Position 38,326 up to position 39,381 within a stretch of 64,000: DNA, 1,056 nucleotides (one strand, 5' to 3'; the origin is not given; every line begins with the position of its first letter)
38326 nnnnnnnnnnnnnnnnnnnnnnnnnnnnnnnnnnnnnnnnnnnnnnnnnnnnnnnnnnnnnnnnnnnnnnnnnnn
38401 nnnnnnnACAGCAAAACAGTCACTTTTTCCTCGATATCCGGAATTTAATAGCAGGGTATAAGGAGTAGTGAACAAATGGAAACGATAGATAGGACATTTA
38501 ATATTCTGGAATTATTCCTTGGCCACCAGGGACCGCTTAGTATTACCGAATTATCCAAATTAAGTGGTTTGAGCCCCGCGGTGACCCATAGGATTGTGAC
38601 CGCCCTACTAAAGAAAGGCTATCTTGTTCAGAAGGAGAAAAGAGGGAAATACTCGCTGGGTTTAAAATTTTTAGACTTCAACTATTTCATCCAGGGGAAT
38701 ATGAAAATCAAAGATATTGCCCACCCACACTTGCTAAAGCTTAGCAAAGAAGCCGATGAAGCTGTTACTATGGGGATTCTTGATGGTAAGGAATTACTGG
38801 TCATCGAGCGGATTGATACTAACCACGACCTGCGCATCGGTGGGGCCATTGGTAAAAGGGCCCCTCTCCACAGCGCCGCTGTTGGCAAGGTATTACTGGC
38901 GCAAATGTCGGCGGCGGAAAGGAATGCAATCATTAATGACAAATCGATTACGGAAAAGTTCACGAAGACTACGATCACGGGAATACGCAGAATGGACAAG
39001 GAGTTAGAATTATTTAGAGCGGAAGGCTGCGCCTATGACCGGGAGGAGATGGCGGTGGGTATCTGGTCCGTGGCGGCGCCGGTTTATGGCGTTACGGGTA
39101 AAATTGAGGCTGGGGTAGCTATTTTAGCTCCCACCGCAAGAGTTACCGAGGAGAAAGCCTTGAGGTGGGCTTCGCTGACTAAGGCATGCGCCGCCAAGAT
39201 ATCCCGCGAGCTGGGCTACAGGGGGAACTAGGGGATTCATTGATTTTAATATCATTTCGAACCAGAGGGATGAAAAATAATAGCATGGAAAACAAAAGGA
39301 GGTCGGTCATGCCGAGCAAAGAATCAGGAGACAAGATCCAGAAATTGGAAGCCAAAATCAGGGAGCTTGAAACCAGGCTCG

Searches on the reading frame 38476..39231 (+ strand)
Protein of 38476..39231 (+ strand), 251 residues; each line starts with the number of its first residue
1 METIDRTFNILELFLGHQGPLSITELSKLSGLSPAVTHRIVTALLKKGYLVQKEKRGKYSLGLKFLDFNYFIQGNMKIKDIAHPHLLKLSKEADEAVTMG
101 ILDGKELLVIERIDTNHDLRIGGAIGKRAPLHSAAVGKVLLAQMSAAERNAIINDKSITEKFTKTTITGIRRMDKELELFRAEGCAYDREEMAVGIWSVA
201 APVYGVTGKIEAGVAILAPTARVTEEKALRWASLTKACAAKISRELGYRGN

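Call 9: search_protein_families(library=pfam, proteins=[window:38476-39231:+])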
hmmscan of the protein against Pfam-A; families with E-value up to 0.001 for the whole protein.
window:38476-39231:+ (251 aa): 5 families
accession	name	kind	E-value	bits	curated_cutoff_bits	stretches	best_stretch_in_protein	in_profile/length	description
PF01614.24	IclR_C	-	6e-43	146.8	24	1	75-244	6-174/174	Bacterial transcriptional regulator IclR C-terminal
PF09339.16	HTH_IclR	-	9.1e-14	51.4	22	1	3-53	1-51/52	IclR helix-turn-helix domain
PF01047.28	MarR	-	1.4e-06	28.5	24.6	1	15-50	12-47/59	MarR family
PF13412.12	HTH_24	-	2.7e-06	27.3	21.9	1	7-50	5-47/48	Winged helix-turn-helix DNA-binding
PF12802.13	MarR_2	-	6e-06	26.8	27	1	14-53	13-53/61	MarR family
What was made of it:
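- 38476..39231 (+): IclR-family regulator gene, the proposed cognate repressor. It sits 68 nt after the last transporter gene and has no operator of its own. Call 9 (HTH_IclR plus IclR_C).
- On IclR-family three-box operator: IclR at 38476-39231 (call 9).
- On IclR protein family (ORF 38476-39231): PF09339 (E 9e-14) and PF01614 (E 6e-43), 251 aa (call 9).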

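Call 14: find_encoding_contigs(protein=window:38476-39231:+, flank=10000, max_places=6)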
Protein window:38476-39231:+ (251 aa): 1 contig read that carries it; 1 place shown.
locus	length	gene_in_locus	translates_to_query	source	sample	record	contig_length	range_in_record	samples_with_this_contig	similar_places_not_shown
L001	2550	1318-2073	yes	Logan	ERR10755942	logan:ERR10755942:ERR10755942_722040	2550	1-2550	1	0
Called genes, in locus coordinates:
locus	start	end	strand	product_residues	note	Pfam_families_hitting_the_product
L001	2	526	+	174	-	?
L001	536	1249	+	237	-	PF00005:ABC_tran, PF13304:AAA_21 (weak)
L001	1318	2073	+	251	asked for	PF01047:MarR (faint), PF09339:HTH_IclR, PF12802:MarR_2 (weak), PF13412:HTH_24 (weak), PF01614:IclR_C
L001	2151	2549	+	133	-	?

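Call 16: find_homologous_proteins(query=window:38476-39231:+, max_evalue=1e-20)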
Query window:38476-39231:+ (251 aa): 89 proteins with E <= 1e-20 among 1586 candidates.
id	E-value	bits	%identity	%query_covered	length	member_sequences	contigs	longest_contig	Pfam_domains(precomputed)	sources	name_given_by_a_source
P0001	1.6e-158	543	100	100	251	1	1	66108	PF01047.29,PF13412.13,PF01614.25,PF09339.17,PF12802.14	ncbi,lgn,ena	-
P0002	3.9e-123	427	80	99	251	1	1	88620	PF01614.25,PF09339.17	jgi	jgi:DNA-binding IclR family transcriptional regulator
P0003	2.4e-119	415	76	100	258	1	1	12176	PF01614.25,PF09339.17,PF12802.14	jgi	jgi:DNA-binding IclR family transcriptional regulator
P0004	4.4e-111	388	71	99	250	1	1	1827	PF13412.13,PF01614.25,PF09339.17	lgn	-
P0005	4.0e-110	385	71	100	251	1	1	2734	PF13412.13,PF01614.25,PF09339.17,PF12802.14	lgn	-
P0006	3.8e-109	382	72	99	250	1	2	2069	PF13412.13,PF01614.25,PF09339.17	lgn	-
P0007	1.1e-108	380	71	99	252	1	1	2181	PF01614.25,PF09339.17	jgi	jgi:DNA-binding IclR family transcriptional regulator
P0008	7.1e-106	371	68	99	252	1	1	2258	PF01614.25,PF09339.17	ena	-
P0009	1.7e-102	360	65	99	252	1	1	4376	PF01614.25,PF09339.17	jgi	-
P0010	8.8e-100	351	65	99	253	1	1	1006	PF01614.25,PF09339.17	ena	-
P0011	3.8e-99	349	65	100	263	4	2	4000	PF01614.25,PF09339.17,PF12802.14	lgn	-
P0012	7.6e-96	338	64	100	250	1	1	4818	PF13412.13,PF01614.25,PF09339.17,PF12802.14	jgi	-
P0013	1.4e-95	337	64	100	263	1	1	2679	PF01614.25,PF09339.17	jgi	jgi:DNA-binding IclR family transcriptional regulator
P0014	1.5e-94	334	62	100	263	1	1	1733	PF01614.25,PF09339.17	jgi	jgi:DNA-binding IclR family transcriptional regulator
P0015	1.6e-93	330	59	100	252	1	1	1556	PF01614.25,PF09339.17,PF12802.14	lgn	-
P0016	7.4e-93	328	60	100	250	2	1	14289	PF01047.29,PF13412.13,PF08279.19,PF01614.25,PF09339.17,PF12802.14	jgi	-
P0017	4.9e-91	322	59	99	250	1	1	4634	PF01614.25,PF09339.17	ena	-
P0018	2.0e-90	320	60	99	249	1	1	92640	PF01047.29,PF13412.13,PF01614.25,PF09339.17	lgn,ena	-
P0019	6.0e-90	319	60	99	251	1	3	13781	PF01047.29,PF13412.13,PF01614.25,PF09339.17,PF12802.14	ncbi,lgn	-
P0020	2.7e-88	313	60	99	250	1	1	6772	PF13412.13,PF25051.2,PF01614.25,PF09339.17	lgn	-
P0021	8.5e-85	302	55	99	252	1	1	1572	PF01614.25,PF09339.17,PF12802.14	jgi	jgi:DNA-binding IclR family transcriptional regulator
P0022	2.0e-78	281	64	84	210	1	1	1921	PF01614.25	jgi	jgi:DNA-binding IclR family transcriptional regulator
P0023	1.2e-75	272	54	99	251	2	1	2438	PF01047.29,PF13412.13,PF01614.25,PF09339.17,PF12802.14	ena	-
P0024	1.1e-60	223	44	100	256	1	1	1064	PF01614.25,PF09339.17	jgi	jgi:IclR family transcriptional regulator, KDG regulon repressor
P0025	3.4e-58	215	43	99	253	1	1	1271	PF01614.25,PF09339.17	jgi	jgi:DNA-binding IclR family transcriptional regulator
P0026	3.9e-57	211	44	99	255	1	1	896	PF01614.25,PF09339.17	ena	-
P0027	1.4e-56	210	45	94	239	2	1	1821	PF01614.25,PF09339.17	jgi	jgi:DNA-binding IclR family transcriptional regulator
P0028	4.2e-53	198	41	100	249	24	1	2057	PF01614.25,PF09339.17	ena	-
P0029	1.0e-52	197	41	99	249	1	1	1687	PF13412.13,PF01614.25,PF09339.17,PF12802.14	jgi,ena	-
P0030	1.6e-52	196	42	100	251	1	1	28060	PF01614.25,PF09339.17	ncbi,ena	-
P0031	1.2e-51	193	38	100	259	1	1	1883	PF01614.25,PF09339.17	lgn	-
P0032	2.3e-50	189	42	100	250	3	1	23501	PF01614.25,PF09339.17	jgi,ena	-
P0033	7.2e-50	188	41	100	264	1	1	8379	PF01614.25,PF09339.17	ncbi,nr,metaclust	ncbi:MAG: hypothetical protein A2158_02870 [Chloroflexi bacterium RBG_13_46_14]|nr:MAG: hypothetical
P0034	1.3e-49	187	42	100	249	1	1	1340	PF01614.25,PF09339.17,PF12802.14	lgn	-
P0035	6.8e-49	184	40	100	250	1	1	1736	PF01614.25,PF09339.17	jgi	jgi:DNA-binding IclR family transcriptional regulator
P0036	9.5e-49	184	42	99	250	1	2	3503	PF01614.25,PF09339.17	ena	-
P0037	1.4e-48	183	40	98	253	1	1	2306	PF01614.25,PF09339.17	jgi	jgi:IclR family transcriptional regulator, KDG regulon repressor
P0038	7.7e-48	181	38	100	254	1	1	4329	PF01614.25,PF09339.17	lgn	-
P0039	2.0e-47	180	41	98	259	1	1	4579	PF01614.25,PF09339.17,PF12802.14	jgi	jgi:DNA-binding IclR family transcriptional regulator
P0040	2.5e-47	179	38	100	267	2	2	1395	PF01614.25,PF09339.17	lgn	-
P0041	5.1e-46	175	40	99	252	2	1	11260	PF01614.25,PF09339.17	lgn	-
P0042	5.3e-46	175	39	100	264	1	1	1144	PF01614.25,PF09339.17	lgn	-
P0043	5.0e-45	172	38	99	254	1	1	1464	PF01614.25,PF09339.17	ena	-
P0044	7.2e-45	171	41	100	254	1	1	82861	PF01614.25,PF09339.17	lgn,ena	-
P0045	1.1e-42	164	38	99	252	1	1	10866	PF01614.25,PF09339.17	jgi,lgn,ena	-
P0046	5.8e-42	162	38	99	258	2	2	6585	PF01614.25,PF09339.17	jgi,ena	-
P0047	1.3e-41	161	37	99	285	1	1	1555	PF01614.25,PF09339.17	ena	-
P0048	1.7e-41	160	35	99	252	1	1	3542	PF01614.25,PF09339.17,PF12802.14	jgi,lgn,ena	-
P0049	2.8e-41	160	39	97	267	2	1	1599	PF01614.25,PF09339.17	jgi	jgi:DNA-binding IclR family transcriptional regulator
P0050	5.4e-41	159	36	100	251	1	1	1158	PF01614.25,PF09339.17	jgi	jgi:IclR family transcriptional regulator, KDG regulon repressor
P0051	8.2e-41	158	36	98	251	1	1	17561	PF01614.25,PF09339.17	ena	-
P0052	1.0e-40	158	38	99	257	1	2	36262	PF01614.25,PF09339.17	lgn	-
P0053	4.1e-40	156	36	100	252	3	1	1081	PF01614.25,PF09339.17,PF12802.14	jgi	-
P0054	1.5e-38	151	36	100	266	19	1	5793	PF01047.29,PF13412.13,PF08279.19,PF01614.25,PF09339.17,PF12802.14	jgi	jgi:IclR family KDG regulon transcriptional repressor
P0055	1.1e-36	144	36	100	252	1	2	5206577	PF01614.25,PF09339.17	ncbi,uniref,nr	ncbi:IclR family transcriptional regulator [Paenibacillus abyssi]|uniref:Glycerol operon regulatory 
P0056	4.1e-36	143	36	100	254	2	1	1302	PF01047.29,PF13412.13,PF08279.19,PF01614.25,PF09339.17,PF12802.14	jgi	jgi:DNA-binding IclR family transcriptional regulator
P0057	1.6e-35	141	36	99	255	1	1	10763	PF01614.25,PF09339.17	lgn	-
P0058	3.5e-35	140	34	100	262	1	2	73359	PF01614.25,PF09339.17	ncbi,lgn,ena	-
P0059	3.7e-35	139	36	100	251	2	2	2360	PF01614.25,PF09339.17,PF12802.14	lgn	-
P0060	4.7e-35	139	32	100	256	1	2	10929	PF01614.25,PF09339.17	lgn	-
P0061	3.5e-34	136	31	100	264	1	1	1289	PF01022.27,PF01614.25,PF09339.17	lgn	-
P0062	8.7e-34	135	36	99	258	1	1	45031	PF01978.26,PF01614.25,PF09339.17,PF25213.2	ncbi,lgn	ncbi:MAG: IclR family transcriptional regulator [Halothermotrichaceae bacterium]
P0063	2.1e-33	134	33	99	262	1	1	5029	PF01614.25,PF09339.17,PF12802.14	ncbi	-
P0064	2.2e-33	134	30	100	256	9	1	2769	PF01614.25,PF09339.17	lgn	-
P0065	1.7e-32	131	34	98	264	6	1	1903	PF13412.13,PF01614.25,PF09339.17,PF12802.14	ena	-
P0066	7.1e-32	129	33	99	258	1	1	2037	PF01614.25,PF09339.17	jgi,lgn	-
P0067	1.4e-31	128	33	99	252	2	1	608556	PF01614.25,PF09339.17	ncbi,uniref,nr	ncbi:IclR family transcriptional regulator [Paenibacillus sp. MWE-103]|uniref:IclR family transcript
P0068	1.5e-31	128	33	98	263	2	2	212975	PF13412.13,PF01978.26,PF01614.25,PF09339.17,PF12802.14,PF25213.2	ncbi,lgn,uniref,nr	ncbi:IclR family transcriptional regulator [Desulfallas sp. Bu1-1]|uniref:IclR family transcriptiona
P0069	1.5e-31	128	33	100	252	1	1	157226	PF01614.25,PF09339.17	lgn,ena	-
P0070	3.0e-31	127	30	100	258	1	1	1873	PF01614.25,PF09339.17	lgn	-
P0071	3.4e-31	126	35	100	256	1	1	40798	PF01614.25,PF09339.17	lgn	-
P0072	9.4e-31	125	32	98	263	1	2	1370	PF13412.13,PF01022.27,PF01614.25,PF09339.17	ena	-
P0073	5.7e-30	122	33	99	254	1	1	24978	PF01614.25,PF09339.17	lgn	-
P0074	5.5e-29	119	33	98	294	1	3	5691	PF01614.25,PF09339.17,PF12802.14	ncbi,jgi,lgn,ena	-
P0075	7.4e-29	119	32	100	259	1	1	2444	PF13412.13,PF01978.26,PF01614.25,PF09339.17,PF12802.14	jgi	jgi:IclR family KDG regulon transcriptional repressor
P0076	2.3e-28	117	31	100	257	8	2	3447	PF13412.13,PF01978.26,PF01614.25,PF09339.17,PF12802.14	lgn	-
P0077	7.0e-28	116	31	100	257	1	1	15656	PF13412.13,PF01978.26,PF01614.25,PF09339.17,PF12802.14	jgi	jgi:IclR family transcriptional regulator, KDG regulon repressor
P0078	2.9e-27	114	31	99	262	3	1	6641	PF13412.13,PF01978.26,PF01614.25,PF09339.17,PF12802.14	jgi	jgi:DNA-binding IclR family transcriptional regulator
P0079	9.3e-27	112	30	100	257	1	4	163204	PF01614.25,PF09339.17,PF12802.14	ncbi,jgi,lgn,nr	ncbi:MAG: IclR family transcriptional regulator [Micromonosporaceae bacterium]|jgi:DNA-binding IclR 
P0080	1.2e-26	112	33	97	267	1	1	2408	PF01614.25,PF09339.17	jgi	jgi:DNA-binding IclR family transcriptional regulator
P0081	2.7e-26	110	31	99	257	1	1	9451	PF13412.13,PF01614.25,PF09339.17,PF12802.14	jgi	jgi:DNA-binding IclR family transcriptional regulator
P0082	4.7e-26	110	40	61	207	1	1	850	PF09374.16,PF01614.25,PF09339.17,PF01471.24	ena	-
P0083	5.0e-26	110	30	99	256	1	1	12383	PF13412.13,PF01978.26,PF01614.25,PF09339.17,PF12802.14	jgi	jgi:DNA-binding IclR family transcriptional regulator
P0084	8.6e-25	106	30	98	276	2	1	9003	PF01614.25,PF09339.17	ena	-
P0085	1.2e-24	105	30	100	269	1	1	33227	PF13936.13,PF01614.25,PF09339.17,PF12802.14,PF25213.2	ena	-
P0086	4.4e-24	103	31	99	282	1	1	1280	PF01399.34,PF13412.13,PF01614.25,PF09339.17,PF12802.14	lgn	-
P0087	2.3e-23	101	30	97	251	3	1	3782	PF01614.25,PF09339.17,PF12802.14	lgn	-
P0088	5.1e-23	100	30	99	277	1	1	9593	PF01614.25,PF09339.17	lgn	-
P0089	2.7e-22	97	28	99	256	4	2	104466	PF01614.25,PF09339.17,PF12802.14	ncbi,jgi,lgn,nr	ncbi:MAG TPA: IclR family transcriptional regulator [Mycobacteriales bacterium]|jgi:DNA-binding IclR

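Call 17: find_encoding_contigs(protein=P0002, flank=10000, max_places=3)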
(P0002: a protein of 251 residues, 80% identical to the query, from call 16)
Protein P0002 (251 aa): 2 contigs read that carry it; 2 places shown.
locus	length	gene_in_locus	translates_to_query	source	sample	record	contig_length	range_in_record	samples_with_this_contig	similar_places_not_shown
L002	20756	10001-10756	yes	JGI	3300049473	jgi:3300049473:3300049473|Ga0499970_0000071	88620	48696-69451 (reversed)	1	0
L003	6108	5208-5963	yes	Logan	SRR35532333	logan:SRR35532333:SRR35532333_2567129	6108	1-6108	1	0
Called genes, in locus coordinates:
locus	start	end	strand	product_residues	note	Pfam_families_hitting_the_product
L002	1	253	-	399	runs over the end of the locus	PF07690:MFS_1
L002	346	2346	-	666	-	PF00724:Oxidored_FMN, PF00070:Pyr_redox (weak), PF01134:GIDA (weak), PF03486:HI0933_like (weak), PF07992:Pyr_redox_2, PF12831:FAD_oxidored, PF13450:NAD_binding_8 (weak), PF13738:Pyr_redox_3, +8 more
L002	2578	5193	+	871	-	PF21423:AhtL-like_1st (faint), PF00384:Molybdopterin, PF01568:Molydop_binding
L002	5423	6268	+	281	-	PF02737:3HCDH_N, PF00725:3HCDH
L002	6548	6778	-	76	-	-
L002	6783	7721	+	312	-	PF03480:DctP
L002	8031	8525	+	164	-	PF04290:DctQ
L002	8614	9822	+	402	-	PF06808:DctM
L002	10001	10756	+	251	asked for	PF09339:HTH_IclR, PF01614:IclR_C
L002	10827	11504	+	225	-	PF13577:SnoaL_4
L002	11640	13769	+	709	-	PF05378:Hydant_A_N, PF01968:Hydantoinase_A, PF19278:Hydant_A_C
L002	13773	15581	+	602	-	PF02538:Hydantoinase_B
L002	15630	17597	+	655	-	PF00724:Oxidored_FMN, PF01207:Dus (weak), PF13738:Pyr_redox_3 (weak), PF00890:FAD_binding_2 (weak), PF01134:GIDA (weak), PF07992:Pyr_redox_2, PF12831:FAD_oxidored, PF13738:Pyr_redox_3, +7 more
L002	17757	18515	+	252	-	PF00106:adh_short, PF08659:KR, PF13561:adh_short_C2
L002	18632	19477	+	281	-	PF02737:3HCDH_N, PF00725:3HCDH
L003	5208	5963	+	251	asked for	PF09339:HTH_IclR, PF01614:IclR_C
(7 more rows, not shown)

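Call 18: find_encoding_contigs(protein=P0003, flank=10000, max_places=3)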
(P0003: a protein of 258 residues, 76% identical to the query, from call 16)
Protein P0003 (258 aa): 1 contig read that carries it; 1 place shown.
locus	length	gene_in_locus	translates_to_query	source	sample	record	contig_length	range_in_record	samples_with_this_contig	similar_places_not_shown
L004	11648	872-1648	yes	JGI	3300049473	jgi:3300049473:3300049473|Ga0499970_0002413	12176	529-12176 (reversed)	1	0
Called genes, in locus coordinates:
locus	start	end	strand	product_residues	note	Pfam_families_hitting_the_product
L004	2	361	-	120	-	?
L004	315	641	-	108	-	-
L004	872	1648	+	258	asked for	PF09339:HTH_IclR, PF12802:MarR_2 (faint), PF01614:IclR_C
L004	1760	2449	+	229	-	PF13577:SnoaL_4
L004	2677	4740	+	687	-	PF05378:Hydant_A_N, PF01968:Hydantoinase_A, PF19278:Hydant_A_C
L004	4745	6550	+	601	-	PF02538:Hydantoinase_B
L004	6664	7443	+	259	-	PF00106:adh_short, PF08659:KR, PF13561:adh_short_C2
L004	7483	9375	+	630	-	PF02730:AFOR_N, PF01314:AFOR_C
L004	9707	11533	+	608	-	PF00496:SBP_bac_5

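Call 19: find_encoding_contigs(protein=P0018, flank=10000, max_places=3)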
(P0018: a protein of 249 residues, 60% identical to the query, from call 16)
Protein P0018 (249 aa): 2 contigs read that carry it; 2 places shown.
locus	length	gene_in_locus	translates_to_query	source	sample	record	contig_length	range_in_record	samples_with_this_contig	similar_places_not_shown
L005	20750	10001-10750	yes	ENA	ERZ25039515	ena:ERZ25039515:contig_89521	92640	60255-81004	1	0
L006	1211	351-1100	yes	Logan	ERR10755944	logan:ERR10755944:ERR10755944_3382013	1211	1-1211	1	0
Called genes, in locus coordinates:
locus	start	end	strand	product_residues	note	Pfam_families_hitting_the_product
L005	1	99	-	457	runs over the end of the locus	PF00890:FAD_binding_2 (weak), PF01266:DAO (faint), PF01494:FAD_binding_3 (weak), PF12831:FAD_oxidored, PF13450:NAD_binding_8, PF01593:Amino_oxidase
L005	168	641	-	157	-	PF13085:Fer2_3 (weak), PF00111:Fer2, PF01799:Fer2_2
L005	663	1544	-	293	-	PF00941:FAD_binding_5, PF03450:CO_deh_flav_C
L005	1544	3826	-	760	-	PF01315:Ald_Xan_dh_C, PF02738:MoCoBD_1, PF20256:MoCoBD_2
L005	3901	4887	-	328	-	PF01073:3Beta_HSD, PF01370:Epimerase, PF02719:Polysacc_synt_2, PF04321:RmlD_sub_bind, PF07993:NAD_binding_4, PF08659:KR, PF13460:NAD_binding_10, PF16363:GDP_Man_Dehyd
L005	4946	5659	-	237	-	PF00005:ABC_tran, PF13304:AAA_21 (weak)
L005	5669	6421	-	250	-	PF00005:ABC_tran, PF13304:AAA_21 (weak), PF12399:BCA_ABC_TP_C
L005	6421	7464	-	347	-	PF02653:BPD_transp_2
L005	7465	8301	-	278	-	PF02653:BPD_transp_2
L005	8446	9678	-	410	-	PF13458:Peripla_BP_6, PF13433:Peripla_BP_5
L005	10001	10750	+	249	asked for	PF01047:MarR (faint), PF09339:HTH_IclR, PF13412:HTH_24 (weak), PF01614:IclR_C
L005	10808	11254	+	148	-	PF00903:Glyoxalase, PF13468:Glyoxalase_3, PF13669:Glyoxalase_4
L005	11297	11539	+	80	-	-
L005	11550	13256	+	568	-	PF00890:FAD_binding_2, PF01134:GIDA (faint), PF01266:DAO, PF07992:Pyr_redox_2 (faint), PF12831:FAD_oxidored (weak), PF02910:Succ_DH_flav_C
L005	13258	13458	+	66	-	PF00037:Fer4 (weak), PF12797:Fer4_2 (faint), PF12837:Fer4_6 (faint), PF13237:Fer4_10, PF14697:Fer4_21, PF12838:Fer4_7, PF13187:Fer4_9, PF00037:Fer4 (weak), +4 more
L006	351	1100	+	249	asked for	PF01047:MarR (faint), PF09339:HTH_IclR, PF13412:HTH_24 (weak), PF01614:IclR_C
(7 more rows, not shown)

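Call 20: find_encoding_contigs(protein=P0019, flank=10000, max_places=3)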
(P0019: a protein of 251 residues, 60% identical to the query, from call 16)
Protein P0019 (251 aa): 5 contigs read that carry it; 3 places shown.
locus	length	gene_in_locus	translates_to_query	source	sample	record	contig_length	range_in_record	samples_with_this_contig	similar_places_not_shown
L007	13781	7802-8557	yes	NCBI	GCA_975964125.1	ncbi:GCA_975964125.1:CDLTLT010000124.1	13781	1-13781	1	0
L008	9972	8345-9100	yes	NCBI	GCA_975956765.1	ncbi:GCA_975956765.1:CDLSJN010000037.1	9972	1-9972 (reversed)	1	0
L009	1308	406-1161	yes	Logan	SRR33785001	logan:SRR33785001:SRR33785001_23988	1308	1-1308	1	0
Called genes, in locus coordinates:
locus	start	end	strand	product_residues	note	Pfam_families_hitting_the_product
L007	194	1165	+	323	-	PF00258:Flavodoxin_1, PF12641:Flavodoxin_3, PF12724:Flavodoxin_5, PF13484:Fer4_16 (faint)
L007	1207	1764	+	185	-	PF04290:DctQ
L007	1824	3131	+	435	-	PF06808:DctM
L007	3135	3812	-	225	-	PF00881:Nitroreductase, PF14512:TM1586_NiRdase (faint)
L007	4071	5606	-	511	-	PF00890:FAD_binding_2, PF01266:DAO, PF03486:HI0933_like (faint), PF07992:Pyr_redox_2 (faint), PF12831:FAD_oxidored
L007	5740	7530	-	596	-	PF00496:SBP_bac_5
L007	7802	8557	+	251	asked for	PF01047:MarR (faint), PF09339:HTH_IclR, PF12802:MarR_2 (faint), PF13412:HTH_24 (weak), PF01614:IclR_C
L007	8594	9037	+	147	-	PF00903:Glyoxalase, PF13468:Glyoxalase_3, PF13669:Glyoxalase_4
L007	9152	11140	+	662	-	PF00724:Oxidored_FMN, PF00890:FAD_binding_2 (weak), PF01266:DAO (weak), PF03486:HI0933_like (weak), PF07992:Pyr_redox_2, PF12831:FAD_oxidored, PF13450:NAD_binding_8, PF13738:Pyr_redox_3, +8 more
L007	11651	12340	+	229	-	PF04055:Radical_SAM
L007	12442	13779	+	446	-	?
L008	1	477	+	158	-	?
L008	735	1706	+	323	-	PF00258:Flavodoxin_1, PF12641:Flavodoxin_3, PF12724:Flavodoxin_5, PF13484:Fer4_16 (faint)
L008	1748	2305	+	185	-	PF04290:DctQ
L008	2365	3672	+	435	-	PF06808:DctM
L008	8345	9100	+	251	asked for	PF01047:MarR (faint), PF09339:HTH_IclR, PF12802:MarR_2 (faint), PF13412:HTH_24 (weak), PF01614:IclR_C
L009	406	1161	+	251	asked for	PF01047:MarR (faint), PF09339:HTH_IclR, PF12802:MarR_2 (faint), PF13412:HTH_24 (weak), PF01614:IclR_C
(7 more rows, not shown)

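Call 37: find_encoding_contigs(protein=P0016, flank=10000, max_places=2)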
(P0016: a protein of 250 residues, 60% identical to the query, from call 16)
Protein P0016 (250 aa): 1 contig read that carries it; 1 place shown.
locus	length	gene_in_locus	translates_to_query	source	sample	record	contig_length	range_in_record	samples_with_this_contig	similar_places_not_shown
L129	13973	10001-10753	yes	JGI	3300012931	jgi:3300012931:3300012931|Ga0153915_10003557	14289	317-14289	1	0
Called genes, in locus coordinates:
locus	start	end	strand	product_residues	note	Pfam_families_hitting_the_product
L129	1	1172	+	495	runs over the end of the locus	?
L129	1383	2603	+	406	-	PF14257:DUF4349, PF00801:PKD, PF18911:PKD_4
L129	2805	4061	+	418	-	PF09594:GT87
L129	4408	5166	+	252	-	PF00106:adh_short, PF08659:KR, PF13561:adh_short_C2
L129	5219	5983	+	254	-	PF00106:adh_short, PF08659:KR, PF13561:adh_short_C2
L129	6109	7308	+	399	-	PF03480:DctP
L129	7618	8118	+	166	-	PF04290:DctQ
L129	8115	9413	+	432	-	PF06808:DctM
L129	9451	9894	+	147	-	PF00903:Glyoxalase, PF13468:Glyoxalase_3, PF13669:Glyoxalase_4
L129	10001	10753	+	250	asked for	PF01047:MarR (faint), PF08279:HTH_11 (faint), PF09339:HTH_IclR, PF12802:MarR_2, PF13412:HTH_24, PF01614:IclR_C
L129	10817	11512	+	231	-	PF13577:SnoaL_4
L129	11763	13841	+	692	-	PF05378:Hydant_A_N, PF01968:Hydantoinase_A, PF19278:Hydant_A_C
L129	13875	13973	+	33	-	?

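Call 38: find_encoding_contigs(protein=P0020, flank=10000, max_places=2)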
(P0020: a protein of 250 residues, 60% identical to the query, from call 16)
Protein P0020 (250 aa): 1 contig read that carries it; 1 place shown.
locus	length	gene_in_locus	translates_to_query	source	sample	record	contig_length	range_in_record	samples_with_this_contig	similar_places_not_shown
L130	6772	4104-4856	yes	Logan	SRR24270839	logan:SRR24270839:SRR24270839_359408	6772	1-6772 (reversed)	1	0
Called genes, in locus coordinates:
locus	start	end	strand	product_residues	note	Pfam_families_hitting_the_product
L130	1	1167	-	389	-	?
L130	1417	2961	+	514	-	PF00890:FAD_binding_2, PF01266:DAO, PF03486:HI0933_like (faint), PF07992:Pyr_redox_2, PF12831:FAD_oxidored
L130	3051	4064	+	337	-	PF00258:Flavodoxin_1 (weak), PF12641:Flavodoxin_3 (weak), PF12724:Flavodoxin_5, PF12838:Fer4_7 (faint), PF13484:Fer4_16 (faint)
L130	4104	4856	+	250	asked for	PF09339:HTH_IclR, PF13412:HTH_24 (faint), PF25051:WHD_MCM8 (faint), PF01614:IclR_C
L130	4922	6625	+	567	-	PF00496:SBP_bac_5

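Call 39: find_encoding_contigs(protein=P0012, flank=10000, max_places=2)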
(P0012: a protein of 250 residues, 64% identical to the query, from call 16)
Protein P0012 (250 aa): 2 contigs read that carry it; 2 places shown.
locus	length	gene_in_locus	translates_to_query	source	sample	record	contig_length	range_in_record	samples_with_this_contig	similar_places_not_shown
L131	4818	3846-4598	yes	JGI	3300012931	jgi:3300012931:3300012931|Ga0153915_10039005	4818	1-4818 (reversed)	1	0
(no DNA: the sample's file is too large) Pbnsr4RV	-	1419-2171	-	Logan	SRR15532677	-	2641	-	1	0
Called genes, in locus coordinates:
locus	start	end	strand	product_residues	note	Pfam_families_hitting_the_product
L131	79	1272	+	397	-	PF03480:DctP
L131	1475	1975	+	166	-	PF04290:DctQ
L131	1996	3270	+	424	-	PF06808:DctM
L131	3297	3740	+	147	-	PF00903:Glyoxalase, PF13468:Glyoxalase_3, PF13669:Glyoxalase_4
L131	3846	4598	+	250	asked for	PF09339:HTH_IclR, PF12802:MarR_2 (weak), PF13412:HTH_24 (weak), PF01614:IclR_C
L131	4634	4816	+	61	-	?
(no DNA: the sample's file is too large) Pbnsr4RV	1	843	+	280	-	?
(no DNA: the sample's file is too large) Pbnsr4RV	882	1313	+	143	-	PF00903:Glyoxalase, PF13468:Glyoxalase_3, PF13669:Glyoxalase_4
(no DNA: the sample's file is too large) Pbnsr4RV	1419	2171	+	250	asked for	PF09339:HTH_IclR, PF12802:MarR_2 (weak), PF13412:HTH_24 (weak), PF01614:IclR_C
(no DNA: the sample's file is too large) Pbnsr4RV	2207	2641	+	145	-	?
